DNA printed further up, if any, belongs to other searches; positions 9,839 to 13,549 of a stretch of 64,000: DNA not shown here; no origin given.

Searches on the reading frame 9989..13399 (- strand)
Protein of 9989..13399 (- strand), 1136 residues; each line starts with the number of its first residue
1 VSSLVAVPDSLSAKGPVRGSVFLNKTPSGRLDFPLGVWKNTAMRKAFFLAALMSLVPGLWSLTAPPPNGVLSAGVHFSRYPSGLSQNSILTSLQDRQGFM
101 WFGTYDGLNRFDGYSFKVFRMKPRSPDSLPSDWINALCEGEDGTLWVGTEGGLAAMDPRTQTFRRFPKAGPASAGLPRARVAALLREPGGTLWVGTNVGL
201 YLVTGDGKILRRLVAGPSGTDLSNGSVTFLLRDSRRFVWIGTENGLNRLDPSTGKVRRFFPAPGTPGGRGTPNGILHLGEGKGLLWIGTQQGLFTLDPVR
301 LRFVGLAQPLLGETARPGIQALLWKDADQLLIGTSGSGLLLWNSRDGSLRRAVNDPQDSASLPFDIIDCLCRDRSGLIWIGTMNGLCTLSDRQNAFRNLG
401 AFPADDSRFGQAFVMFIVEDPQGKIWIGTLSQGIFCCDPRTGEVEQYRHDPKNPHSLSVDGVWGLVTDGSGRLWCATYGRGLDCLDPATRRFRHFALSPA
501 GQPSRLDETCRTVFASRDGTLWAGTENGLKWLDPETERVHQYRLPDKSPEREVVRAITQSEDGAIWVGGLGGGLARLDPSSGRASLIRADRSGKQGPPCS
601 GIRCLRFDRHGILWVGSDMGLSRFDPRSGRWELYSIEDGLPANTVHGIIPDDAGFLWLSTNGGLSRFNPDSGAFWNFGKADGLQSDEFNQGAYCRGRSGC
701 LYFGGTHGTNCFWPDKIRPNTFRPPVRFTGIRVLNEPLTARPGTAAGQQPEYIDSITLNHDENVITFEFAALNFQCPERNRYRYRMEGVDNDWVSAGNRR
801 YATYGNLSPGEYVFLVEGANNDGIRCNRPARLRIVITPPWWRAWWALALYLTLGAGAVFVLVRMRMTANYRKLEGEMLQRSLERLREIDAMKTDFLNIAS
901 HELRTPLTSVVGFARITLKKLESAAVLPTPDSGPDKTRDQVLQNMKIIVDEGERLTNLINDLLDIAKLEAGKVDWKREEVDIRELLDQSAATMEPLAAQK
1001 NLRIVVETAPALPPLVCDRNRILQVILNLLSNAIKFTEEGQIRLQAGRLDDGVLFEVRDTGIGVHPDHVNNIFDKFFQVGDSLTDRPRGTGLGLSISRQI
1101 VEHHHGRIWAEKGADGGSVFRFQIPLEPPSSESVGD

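Call 21: search_protein_families(library=pfam, proteins=[window:9989-13399:-], max_evalue=0.001)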
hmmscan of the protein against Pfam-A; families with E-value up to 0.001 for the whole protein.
window:9989-13399:- (1136 aa): 7 families
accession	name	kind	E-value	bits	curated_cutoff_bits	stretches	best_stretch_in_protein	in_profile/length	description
PF07494.17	Reg_prop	-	6.3e-44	142.8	20.4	1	128-151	1-24/24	Two component regulator propeller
PF02518.31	HATPase_c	-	7.8e-29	100.8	26.4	1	1018-1127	2-110/111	Histidine kinase-, DNA gyrase B-, and HSP90-like ATPase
PF07495.19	Y_Y_Y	-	1.6e-16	60.4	26.6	1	774-836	2-64/65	Y_Y_Y domain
PF00512.31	HisKA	-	3.7e-15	56.2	26.9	1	891-971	1-66/66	His Kinase A (phospho-acceptor) domain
PF08450.18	SGL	-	8.2e-11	42.4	26.3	0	316-494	39-219/246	SMP-30/Gluconolactonase/LRE-like region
PF23748.1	Beta-prop_LRRK2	-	3.6e-05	23.4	26.9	0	177-201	272-296/359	LRRK2 beta propeller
PF16819.11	DUF5074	-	0.00018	21.2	27.2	0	508-547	182-226/353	Domain of unknown function (DUF5074)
